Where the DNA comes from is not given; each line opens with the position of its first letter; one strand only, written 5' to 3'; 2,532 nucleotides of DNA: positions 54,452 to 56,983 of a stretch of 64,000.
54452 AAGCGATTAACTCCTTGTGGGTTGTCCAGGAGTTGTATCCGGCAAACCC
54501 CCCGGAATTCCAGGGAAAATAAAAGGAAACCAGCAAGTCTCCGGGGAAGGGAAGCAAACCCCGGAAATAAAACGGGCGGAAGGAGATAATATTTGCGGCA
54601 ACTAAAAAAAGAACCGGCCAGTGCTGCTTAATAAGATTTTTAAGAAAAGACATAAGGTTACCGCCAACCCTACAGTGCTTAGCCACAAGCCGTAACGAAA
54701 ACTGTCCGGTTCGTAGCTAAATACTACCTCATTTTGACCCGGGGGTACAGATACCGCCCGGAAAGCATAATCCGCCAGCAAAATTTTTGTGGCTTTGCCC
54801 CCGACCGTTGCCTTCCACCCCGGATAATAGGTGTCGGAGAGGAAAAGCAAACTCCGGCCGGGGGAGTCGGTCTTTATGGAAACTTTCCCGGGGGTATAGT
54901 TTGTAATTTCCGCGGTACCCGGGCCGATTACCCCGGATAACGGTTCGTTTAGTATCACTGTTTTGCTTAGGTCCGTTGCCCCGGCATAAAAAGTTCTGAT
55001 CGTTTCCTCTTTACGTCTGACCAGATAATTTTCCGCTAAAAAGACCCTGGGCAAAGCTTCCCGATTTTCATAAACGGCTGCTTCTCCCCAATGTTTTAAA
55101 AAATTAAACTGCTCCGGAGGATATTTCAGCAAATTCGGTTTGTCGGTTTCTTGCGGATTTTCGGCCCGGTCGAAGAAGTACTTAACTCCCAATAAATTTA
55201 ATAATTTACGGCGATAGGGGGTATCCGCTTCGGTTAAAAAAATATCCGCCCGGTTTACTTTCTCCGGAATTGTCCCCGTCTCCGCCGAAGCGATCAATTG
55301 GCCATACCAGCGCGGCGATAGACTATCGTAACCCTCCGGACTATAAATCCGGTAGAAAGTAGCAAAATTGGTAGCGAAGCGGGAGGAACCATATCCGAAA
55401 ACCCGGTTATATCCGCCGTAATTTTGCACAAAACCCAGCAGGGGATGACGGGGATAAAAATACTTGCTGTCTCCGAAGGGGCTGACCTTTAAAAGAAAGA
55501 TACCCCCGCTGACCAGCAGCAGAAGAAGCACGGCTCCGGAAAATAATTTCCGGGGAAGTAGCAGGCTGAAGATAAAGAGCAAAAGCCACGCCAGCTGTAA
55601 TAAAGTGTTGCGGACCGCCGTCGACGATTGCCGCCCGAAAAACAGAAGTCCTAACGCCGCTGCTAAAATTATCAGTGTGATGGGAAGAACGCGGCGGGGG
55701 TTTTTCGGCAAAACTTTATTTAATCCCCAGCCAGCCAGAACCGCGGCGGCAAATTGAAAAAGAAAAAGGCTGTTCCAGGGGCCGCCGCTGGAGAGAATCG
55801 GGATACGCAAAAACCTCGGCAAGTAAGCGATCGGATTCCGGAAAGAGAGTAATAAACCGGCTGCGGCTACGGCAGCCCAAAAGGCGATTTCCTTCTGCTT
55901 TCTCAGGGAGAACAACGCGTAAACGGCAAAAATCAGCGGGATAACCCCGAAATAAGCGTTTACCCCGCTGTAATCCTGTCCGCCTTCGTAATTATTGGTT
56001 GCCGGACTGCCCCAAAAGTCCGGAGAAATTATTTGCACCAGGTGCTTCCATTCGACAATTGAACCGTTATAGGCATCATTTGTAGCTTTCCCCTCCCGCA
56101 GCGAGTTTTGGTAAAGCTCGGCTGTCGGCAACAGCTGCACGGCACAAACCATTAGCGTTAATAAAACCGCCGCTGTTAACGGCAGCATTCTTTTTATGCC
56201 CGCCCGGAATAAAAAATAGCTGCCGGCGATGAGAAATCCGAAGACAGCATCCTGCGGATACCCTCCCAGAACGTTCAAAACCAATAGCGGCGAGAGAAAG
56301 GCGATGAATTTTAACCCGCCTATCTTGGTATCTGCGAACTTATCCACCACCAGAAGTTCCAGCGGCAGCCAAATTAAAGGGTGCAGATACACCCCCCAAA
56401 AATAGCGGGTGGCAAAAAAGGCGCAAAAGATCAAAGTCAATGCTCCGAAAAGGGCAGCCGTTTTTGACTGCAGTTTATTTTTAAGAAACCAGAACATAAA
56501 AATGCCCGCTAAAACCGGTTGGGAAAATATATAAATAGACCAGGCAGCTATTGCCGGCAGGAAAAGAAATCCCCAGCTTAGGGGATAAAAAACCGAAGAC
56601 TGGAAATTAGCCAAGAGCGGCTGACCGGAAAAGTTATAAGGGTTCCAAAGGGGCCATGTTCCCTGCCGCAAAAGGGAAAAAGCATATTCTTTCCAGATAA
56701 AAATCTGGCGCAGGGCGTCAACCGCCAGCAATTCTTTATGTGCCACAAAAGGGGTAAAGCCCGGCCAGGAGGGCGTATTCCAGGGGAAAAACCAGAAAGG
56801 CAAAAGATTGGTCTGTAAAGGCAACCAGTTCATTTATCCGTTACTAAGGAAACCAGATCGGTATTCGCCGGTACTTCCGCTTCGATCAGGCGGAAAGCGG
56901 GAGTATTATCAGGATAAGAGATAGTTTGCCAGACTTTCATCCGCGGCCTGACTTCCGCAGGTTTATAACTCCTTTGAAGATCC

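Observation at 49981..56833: Three tandem YfhO-family paralogs are recent duplications, and one lacks the N-terminal helix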

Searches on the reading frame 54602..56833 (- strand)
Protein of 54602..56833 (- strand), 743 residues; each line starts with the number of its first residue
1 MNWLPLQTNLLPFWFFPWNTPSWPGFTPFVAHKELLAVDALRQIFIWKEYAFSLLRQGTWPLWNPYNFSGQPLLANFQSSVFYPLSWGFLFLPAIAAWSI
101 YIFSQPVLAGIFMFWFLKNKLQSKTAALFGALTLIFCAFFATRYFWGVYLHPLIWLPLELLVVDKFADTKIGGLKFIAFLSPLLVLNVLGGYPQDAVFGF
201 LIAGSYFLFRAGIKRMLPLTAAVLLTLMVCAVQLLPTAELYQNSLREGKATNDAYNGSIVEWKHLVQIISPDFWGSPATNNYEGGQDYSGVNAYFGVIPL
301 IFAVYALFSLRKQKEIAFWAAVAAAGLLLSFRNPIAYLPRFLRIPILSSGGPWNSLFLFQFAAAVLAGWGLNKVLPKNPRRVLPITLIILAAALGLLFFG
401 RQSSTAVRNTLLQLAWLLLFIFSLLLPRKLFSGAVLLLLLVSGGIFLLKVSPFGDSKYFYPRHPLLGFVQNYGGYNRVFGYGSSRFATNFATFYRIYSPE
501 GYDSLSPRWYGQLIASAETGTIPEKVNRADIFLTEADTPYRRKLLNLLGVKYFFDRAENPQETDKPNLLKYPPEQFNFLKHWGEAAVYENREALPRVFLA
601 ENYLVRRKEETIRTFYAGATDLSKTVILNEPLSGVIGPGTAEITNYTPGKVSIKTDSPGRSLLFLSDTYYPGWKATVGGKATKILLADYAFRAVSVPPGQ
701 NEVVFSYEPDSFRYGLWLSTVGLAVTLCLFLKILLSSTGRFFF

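Call 8: search_protein_families(library=pfam, proteins=[window:54602-56833:-], max_evalue=0.01)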
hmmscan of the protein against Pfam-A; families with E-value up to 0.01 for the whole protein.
window:54602-56833:- (743 aa): 1 family
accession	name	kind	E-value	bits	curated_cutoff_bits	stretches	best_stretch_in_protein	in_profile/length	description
PF09586.16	YfhO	-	7.1e-28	97.9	28.5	3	642-719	757-835/835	Bacterial membrane protein YfhO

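Call 12: find_homologous_proteins(query=window:54602-56833:-, max_evalue=1e-20)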
Query window:54602-56833:- (743 aa): 1193 proteins with E <= 1e-20 among 8000 candidates; the best 120 are listed.
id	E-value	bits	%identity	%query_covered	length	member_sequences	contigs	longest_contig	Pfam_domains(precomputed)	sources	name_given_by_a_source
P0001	0.0e+0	1690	100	100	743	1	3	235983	PF09586.17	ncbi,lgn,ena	-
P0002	5.1e-265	900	57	98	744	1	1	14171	PF09586.17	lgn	-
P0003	1.4e-245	835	52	98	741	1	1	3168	PF09586.17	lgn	-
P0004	1.3e-244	832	50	99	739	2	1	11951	PF09586.17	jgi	-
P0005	1.6e-244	832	51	97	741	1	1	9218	PF09586.17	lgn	-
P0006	4.5e-240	817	49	98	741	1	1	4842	PF09586.17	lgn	-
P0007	1.4e-236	806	51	98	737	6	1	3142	PF09586.17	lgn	-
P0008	3.1e-233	795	51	99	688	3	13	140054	PF09586.17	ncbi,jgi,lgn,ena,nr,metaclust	ncbi:MAG: hypothetical protein UY21_C0001G0071 [Microgenomates group bacterium GW2011_GWA1_48_10]|nr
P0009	5.4e-232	790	52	97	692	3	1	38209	PF09586.17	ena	-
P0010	5.8e-230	784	48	98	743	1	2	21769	PF09586.17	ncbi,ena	-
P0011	4.6e-229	781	50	99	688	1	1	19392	PF09586.17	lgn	-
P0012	5.7e-222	757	49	97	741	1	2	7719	PF09586.17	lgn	-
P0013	5.6e-217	741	49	96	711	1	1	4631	PF09586.17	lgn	-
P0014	2.6e-214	732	50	85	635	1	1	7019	PF09586.17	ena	-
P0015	2.8e-214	732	53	84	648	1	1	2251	PF09586.17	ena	-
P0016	2.9e-213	729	48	96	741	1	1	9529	PF09586.17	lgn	-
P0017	7.4e-187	641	42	98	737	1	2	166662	PF09586.17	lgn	-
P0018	7.7e-144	499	39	98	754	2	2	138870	PF09586.17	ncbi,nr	ncbi:MAG: YfhO family protein [Patescibacteria group bacterium]|nr:YfhO family protein [Patescibacte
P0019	9.6e-138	479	37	98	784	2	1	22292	PF09586.17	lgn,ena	-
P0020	2.5e-137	477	37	97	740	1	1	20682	PF09586.17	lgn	-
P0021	2.2e-134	468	36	98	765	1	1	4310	PF09586.17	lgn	-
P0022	4.9e-134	466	36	98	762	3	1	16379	PF09586.17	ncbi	-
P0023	9.6e-133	462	35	98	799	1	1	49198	PF09586.17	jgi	-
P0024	7.9e-132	459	35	97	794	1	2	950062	PF09586.17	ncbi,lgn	-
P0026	5.2e-130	453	37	96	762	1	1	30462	PF09586.17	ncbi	-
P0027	2.5e-128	448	36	98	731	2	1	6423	PF09586.17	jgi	-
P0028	5.4e-127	443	36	98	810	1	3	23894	PF09586.17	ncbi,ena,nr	ncbi:YfhO family protein [Candidatus Microgenomates bacterium]|nr:YfhO family protein [Candidatus Mi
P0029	7.5e-127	443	34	97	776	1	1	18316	PF09586.17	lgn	-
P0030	4.0e-126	440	36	97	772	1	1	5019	PF09586.17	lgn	-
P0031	9.3e-126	439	35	98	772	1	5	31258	PF09586.17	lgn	-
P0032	2.3e-125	438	34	97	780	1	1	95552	PF09586.17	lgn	-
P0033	2.8e-125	438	36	96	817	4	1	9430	PF09586.17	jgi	jgi:hypothetical protein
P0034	1.0e-124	436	34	99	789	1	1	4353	PF09586.17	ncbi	-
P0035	2.3e-124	435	35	97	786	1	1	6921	PF09586.17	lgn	-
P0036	2.4e-124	434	35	96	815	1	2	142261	PF09586.17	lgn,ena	-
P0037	2.7e-124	434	35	97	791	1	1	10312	PF20176.4,PF09586.17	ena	-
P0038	3.2e-124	434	36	96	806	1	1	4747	PF09586.17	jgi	-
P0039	7.5e-124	433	36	98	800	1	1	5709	PF09586.17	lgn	-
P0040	8.1e-124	433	36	98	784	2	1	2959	PF09586.17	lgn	-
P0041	9.0e-123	429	35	97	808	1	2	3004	PF09586.17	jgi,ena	-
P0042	1.5e-122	429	35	98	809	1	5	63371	PF09586.17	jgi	-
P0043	7.1e-122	426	34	99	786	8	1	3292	PF09586.17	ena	-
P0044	1.1e-121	426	34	99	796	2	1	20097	PF09586.17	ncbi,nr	ncbi:MAG: YfhO family protein [Patescibacteria group bacterium]|nr:YfhO family protein [Patescibacte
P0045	1.3e-121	425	36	99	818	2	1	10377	PF09586.17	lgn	-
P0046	1.8e-121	425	34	99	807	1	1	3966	PF09586.17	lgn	-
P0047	3.3e-121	424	36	97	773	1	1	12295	PF09586.17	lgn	-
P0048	3.3e-121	424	32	98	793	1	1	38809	PF09586.17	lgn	-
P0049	9.8e-121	423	35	98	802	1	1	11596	PF09586.17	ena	-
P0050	1.5e-120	422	34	98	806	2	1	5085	PF09586.17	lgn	-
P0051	2.6e-120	421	35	99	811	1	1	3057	PF09586.17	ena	-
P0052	4.7e-120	420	34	98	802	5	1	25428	PF09586.17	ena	-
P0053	4.6e-119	417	31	98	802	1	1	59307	PF09586.17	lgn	-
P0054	7.0e-119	416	33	98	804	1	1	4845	PF09586.17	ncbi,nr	ncbi:YfhO family protein [Candidatus Curtissbacteria bacterium]|nr:YfhO family protein [Candidatus C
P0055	1.3e-118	416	35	99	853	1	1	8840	PF09586.17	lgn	-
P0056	1.5e-118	415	36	97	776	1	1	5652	PF09586.17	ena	-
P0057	2.0e-118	415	33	97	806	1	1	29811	PF09586.17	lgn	-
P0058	2.1e-118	415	35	98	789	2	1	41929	PF09586.17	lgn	-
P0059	2.9e-118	414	34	99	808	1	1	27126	PF09586.17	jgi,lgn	jgi:hypothetical protein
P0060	4.8e-118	414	33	98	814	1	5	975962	PF09586.17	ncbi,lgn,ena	-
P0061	5.4e-118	413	34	61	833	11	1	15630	PF09586.17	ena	-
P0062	5.7e-118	413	36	97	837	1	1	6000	PF09586.17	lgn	-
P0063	7.7e-118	413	34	96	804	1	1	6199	PF09586.17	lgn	-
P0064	1.0e-117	413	36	98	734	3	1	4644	PF09586.17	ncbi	-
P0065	2.0e-117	412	33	97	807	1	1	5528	PF09586.17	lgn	-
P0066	4.7e-117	410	31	99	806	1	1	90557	PF09586.17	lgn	-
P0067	1.2e-116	409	33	96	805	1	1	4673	PF09586.17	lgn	-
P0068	1.5e-116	409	33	96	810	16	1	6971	PF09586.17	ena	-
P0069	2.1e-116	408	34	96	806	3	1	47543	PF09586.17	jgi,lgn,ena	-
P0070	3.1e-116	408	33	97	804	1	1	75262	PF09586.17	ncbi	-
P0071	3.1e-116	408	35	96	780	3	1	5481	PF09586.17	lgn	-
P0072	6.6e-116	407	35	98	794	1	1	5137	PF09586.17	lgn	-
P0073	6.7e-116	407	35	99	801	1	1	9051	PF10131.16,PF09586.17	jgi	jgi:uncharacterized membrane protein YfhO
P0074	8.0e-116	406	33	98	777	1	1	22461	PF09586.17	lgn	-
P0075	1.4e-115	406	33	98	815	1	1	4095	PF09586.17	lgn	-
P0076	2.3e-115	405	32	97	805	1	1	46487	PF09586.17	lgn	-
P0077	3.0e-115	404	34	99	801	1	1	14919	PF09586.17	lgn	-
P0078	3.6e-115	404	33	96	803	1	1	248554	PF09586.17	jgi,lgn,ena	-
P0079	3.7e-115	404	35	97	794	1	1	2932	PF09586.17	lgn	-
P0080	6.0e-115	403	33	94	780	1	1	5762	PF09586.17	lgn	-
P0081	8.3e-115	403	34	99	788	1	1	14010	PF09586.17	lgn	-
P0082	8.6e-115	403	34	96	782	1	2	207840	PF09586.17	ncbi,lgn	-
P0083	2.4e-114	401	32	99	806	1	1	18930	PF09586.17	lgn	-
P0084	2.6e-114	401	33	98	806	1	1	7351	PF09586.17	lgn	-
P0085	3.6e-114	401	34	98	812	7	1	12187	PF09586.17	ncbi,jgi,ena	-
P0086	4.1e-114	401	36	98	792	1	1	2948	PF09586.17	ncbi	-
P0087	5.5e-114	400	34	98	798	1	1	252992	PF09586.17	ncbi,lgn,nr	ncbi:MAG: YfhO family protein [Candidatus Levybacteria bacterium]|nr:YfhO family protein [Candidatus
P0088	5.7e-114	400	33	96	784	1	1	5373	PF09586.17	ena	-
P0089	8.4e-114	400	36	98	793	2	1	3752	PF09586.17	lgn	-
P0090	1.2e-113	399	35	98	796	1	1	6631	PF09586.17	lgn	-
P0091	2.9e-113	398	34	97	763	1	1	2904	PF09586.17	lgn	-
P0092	5.6e-113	397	32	98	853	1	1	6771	PF09586.17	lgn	-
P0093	6.8e-113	397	33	97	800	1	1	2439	PF09586.17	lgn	-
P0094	7.0e-113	397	34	97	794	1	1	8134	PF09586.17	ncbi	-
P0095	8.2e-113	396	35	96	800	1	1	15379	PF09586.17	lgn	-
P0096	1.1e-112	396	34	98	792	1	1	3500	PF09586.17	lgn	-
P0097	1.4e-112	396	35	97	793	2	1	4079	PF09586.17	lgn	-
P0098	1.5e-112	395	33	97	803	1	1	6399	PF09586.17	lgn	-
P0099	1.6e-112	395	32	98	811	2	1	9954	PF09586.17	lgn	-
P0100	1.6e-112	395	34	98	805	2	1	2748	PF09586.17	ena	-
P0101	1.7e-112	395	35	98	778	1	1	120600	PF09586.17,PF09852.16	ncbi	-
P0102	1.8e-112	395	33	96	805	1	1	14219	PF09586.17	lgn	-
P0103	3.8e-112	394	34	97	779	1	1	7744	PF09586.17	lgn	-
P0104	4.6e-112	394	33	97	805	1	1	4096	PF09586.17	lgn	-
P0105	6.7e-112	393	34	98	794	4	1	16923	PF09586.17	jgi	-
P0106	1.0e-111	393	35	98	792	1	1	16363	PF09586.17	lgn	-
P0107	1.1e-111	393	32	97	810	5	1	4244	PF09586.17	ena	-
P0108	1.4e-111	392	32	97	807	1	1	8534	PF09586.17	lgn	-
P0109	1.4e-111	392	34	97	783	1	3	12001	PF09586.17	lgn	-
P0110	4.7e-111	391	34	99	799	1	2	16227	PF09586.17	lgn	-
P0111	4.9e-111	390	35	98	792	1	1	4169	PF09586.17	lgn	-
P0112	5.6e-111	390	31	97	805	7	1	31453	PF09586.17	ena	-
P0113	6.0e-111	390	33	98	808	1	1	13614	PF09586.17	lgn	-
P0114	6.4e-111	390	32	98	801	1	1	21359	PF09586.17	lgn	-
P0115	8.7e-111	390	31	98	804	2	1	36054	PF09586.17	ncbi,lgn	-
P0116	9.4e-111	390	33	98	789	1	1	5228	PF09586.17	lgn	-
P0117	9.8e-111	389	35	97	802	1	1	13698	PF09586.17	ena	-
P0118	1.7e-110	389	32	97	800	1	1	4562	PF09586.17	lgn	-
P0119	1.7e-110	389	31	99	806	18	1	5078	PF09586.17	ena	-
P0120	2.4e-110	388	32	98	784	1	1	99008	PF09586.17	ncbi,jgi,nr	ncbi:hypothetical protein C4559_03200 [Candidatus Microgenomates bacterium]|nr:MAG: hypothetical pro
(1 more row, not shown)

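Call 13: find_encoding_contigs(protein=window:54602-56833:-, flank=10000, max_places=6)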
Protein window:54602-56833:- (743 aa): 7 contigs read that carry it; 1 place shown.
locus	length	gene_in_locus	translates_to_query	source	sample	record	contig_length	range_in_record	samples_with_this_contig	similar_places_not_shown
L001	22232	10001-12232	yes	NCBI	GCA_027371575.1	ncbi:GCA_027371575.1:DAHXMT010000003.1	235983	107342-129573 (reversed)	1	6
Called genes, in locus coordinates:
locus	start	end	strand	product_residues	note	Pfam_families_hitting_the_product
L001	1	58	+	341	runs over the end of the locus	PF26314:MptA_B_family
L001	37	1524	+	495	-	-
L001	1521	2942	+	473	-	PF13231:PMT_2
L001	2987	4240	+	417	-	-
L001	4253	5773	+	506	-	PF13231:PMT_2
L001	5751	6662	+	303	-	PF13489:Methyltransf_23, PF13847:Methyltransf_31, PF08241:Methyltransf_11, PF08242:Methyltransf_12, PF13649:Methyltransf_25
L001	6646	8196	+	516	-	PF13231:PMT_2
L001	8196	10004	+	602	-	PF13231:PMT_2 (weak)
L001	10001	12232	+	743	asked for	PF09586:YfhO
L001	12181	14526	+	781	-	PF09586:YfhO (weak)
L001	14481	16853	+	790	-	PF09586:YfhO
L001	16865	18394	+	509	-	PF09586:YfhO (faint), PF10131:PTPS_related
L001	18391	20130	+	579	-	PF10131:PTPS_related (faint)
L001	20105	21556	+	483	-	PF01943:Polysacc_synt, PF13440:Polysacc_synt_3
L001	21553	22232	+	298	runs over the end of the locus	PF00535:Glycos_transf_2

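Call 20: find_encoding_contigs(protein=P0008, flank=10000, max_places=2)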
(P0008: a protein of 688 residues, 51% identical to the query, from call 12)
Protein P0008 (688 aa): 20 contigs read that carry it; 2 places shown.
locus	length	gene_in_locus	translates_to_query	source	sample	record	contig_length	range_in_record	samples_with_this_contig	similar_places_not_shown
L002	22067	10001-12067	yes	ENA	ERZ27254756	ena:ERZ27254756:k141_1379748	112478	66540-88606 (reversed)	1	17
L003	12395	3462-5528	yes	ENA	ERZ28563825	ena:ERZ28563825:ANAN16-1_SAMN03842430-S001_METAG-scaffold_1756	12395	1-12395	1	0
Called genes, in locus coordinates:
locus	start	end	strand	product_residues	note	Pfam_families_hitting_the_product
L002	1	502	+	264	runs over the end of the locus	PF00535:Glycos_transf_2, PF10111:Glyco_tranf_2_2 (weak)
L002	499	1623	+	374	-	PF26314:MptA_B_family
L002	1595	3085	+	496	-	PF13231:PMT_2 (weak)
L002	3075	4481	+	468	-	-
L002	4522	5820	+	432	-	PF13231:PMT_2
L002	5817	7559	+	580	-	PF13231:PMT_2 (weak)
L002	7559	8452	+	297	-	PF13489:Methyltransf_23, PF13847:Methyltransf_31, PF08241:Methyltransf_11, PF08242:Methyltransf_12, PF13649:Methyltransf_25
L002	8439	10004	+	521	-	-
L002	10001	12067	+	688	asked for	PF09586:YfhO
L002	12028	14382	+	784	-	PF09586:YfhO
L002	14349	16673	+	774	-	PF09586:YfhO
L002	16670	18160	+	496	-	PF10131:PTPS_related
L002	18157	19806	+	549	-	PF02366:PMT (weak), PF13231:PMT_2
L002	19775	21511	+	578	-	PF10131:PTPS_related (weak)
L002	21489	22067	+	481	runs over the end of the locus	PF01943:Polysacc_synt, PF13440:Polysacc_synt_3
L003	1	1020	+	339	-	?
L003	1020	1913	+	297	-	PF13489:Methyltransf_23, PF13847:Methyltransf_31, PF08241:Methyltransf_11, PF08242:Methyltransf_12, PF13649:Methyltransf_25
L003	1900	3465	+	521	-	-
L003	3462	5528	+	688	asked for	PF09586:YfhO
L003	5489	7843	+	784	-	PF09586:YfhO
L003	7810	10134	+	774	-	PF09586:YfhO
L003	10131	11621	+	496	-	PF10131:PTPS_related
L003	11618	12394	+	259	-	?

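Call 21: find_encoding_contigs(protein=P0017, flank=10000, max_places=2)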
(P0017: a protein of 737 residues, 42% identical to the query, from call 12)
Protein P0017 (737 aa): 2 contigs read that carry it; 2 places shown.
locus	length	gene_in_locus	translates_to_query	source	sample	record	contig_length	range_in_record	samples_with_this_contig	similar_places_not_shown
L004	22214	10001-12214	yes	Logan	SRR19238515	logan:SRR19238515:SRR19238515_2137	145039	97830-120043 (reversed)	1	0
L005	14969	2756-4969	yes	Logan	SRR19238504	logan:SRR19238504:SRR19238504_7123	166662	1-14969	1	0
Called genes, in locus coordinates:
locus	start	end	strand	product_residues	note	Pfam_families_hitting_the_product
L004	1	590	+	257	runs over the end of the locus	PF00535:Glycos_transf_2, PF10111:Glyco_tranf_2_2 (weak)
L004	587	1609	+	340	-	PF26314:MptA_B_family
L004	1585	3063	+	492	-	PF13231:PMT_2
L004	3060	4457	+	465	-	PF13231:PMT_2 (weak)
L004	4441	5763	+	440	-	PF13231:PMT_2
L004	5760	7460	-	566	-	-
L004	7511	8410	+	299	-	PF13489:Methyltransf_23, PF08241:Methyltransf_11, PF08242:Methyltransf_12, PF13649:Methyltransf_25 (weak)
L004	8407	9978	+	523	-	PF13231:PMT_2 (weak)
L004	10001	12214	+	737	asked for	PF09586:YfhO (weak)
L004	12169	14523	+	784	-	PF09586:YfhO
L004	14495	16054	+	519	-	PF10131:PTPS_related (weak)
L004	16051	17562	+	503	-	-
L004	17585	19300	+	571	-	-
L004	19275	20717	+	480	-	PF01943:Polysacc_synt, PF13440:Polysacc_synt_3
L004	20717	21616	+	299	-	PF00535:Glycos_transf_2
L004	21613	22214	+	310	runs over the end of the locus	PF00535:Glycos_transf_2, PF13641:Glyco_tranf_2_3, PF13632:Glyco_trans_2_3 (weak)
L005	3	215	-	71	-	?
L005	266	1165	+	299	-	PF13489:Methyltransf_23, PF08241:Methyltransf_11, PF08242:Methyltransf_12, PF13649:Methyltransf_25 (weak)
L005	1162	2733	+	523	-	PF13231:PMT_2 (weak)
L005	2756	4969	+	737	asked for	PF09586:YfhO (weak)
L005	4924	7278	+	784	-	PF09586:YfhO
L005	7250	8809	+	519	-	PF10131:PTPS_related (weak)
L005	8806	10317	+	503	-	-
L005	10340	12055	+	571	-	-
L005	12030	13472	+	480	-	PF01943:Polysacc_synt, PF13440:Polysacc_synt_3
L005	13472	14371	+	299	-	PF00535:Glycos_transf_2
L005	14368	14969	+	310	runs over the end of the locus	PF00535:Glycos_transf_2, PF13641:Glyco_tranf_2_3, PF13632:Glyco_trans_2_3 (weak)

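Call 25: find_encoding_contigs(protein=P0002, flank=10000, max_places=1)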
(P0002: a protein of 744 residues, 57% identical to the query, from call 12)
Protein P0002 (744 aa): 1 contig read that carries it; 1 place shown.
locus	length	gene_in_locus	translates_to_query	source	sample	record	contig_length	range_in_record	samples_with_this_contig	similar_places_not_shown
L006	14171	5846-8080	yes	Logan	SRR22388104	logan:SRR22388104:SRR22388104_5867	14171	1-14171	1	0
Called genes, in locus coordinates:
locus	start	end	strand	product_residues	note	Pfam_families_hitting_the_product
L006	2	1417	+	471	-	?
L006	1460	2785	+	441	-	PF13231:PMT_2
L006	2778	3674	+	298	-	PF13489:Methyltransf_23, PF13847:Methyltransf_31 (weak), PF08241:Methyltransf_11, PF08242:Methyltransf_12, PF13649:Methyltransf_25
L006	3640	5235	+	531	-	-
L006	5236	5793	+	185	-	PF13489:Methyltransf_23, PF07021:MetW (weak), PF13847:Methyltransf_31 (weak), PF08241:Methyltransf_11, PF13649:Methyltransf_25 (weak)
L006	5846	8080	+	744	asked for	PF09586:YfhO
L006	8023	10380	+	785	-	PF09586:YfhO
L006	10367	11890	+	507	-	PF10131:PTPS_related (weak)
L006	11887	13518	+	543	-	PF13231:PMT_2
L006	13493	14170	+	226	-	?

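Call 26: find_encoding_contigs(protein=P0009, flank=10000, max_places=1)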
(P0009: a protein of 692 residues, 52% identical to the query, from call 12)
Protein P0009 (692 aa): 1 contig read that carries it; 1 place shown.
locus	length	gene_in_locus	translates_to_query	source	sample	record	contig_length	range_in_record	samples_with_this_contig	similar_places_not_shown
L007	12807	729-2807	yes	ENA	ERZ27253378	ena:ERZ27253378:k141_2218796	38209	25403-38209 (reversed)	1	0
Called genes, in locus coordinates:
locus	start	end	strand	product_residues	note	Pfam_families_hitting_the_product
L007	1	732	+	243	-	?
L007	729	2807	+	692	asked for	PF09586:YfhO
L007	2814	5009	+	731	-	PF09586:YfhO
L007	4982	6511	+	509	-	PF09586:YfhO (faint), PF10131:PTPS_related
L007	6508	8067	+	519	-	-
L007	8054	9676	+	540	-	-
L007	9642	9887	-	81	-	-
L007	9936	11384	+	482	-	PF01943:Polysacc_synt, PF13440:Polysacc_synt_3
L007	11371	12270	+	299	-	PF00535:Glycos_transf_2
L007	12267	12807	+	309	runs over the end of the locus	PF00535:Glycos_transf_2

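Call 27: find_encoding_contigs(protein=P0010, flank=10000, max_places=1)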
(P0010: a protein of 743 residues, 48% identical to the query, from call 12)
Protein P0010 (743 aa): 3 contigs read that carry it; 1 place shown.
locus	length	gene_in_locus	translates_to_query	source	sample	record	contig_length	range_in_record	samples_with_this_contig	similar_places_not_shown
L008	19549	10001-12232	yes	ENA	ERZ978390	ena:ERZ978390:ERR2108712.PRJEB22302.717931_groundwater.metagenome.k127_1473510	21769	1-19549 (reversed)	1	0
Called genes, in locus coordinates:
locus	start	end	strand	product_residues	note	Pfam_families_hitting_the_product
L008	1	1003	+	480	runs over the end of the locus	PF13231:PMT_2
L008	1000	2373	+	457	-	PF13231:PMT_2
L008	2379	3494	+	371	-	PF09587:PGA_cap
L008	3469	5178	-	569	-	-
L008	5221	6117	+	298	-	PF13489:Methyltransf_23, PF13847:Methyltransf_31, PF08241:Methyltransf_11, PF08242:Methyltransf_12, PF13649:Methyltransf_25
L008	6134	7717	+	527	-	PF13231:PMT_2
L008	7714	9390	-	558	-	-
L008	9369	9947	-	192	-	-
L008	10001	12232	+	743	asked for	PF09586:YfhO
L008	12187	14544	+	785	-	PF09586:YfhO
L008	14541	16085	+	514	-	PF09586:YfhO (faint), PF10131:PTPS_related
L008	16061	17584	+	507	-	-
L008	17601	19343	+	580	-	-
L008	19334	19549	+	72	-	?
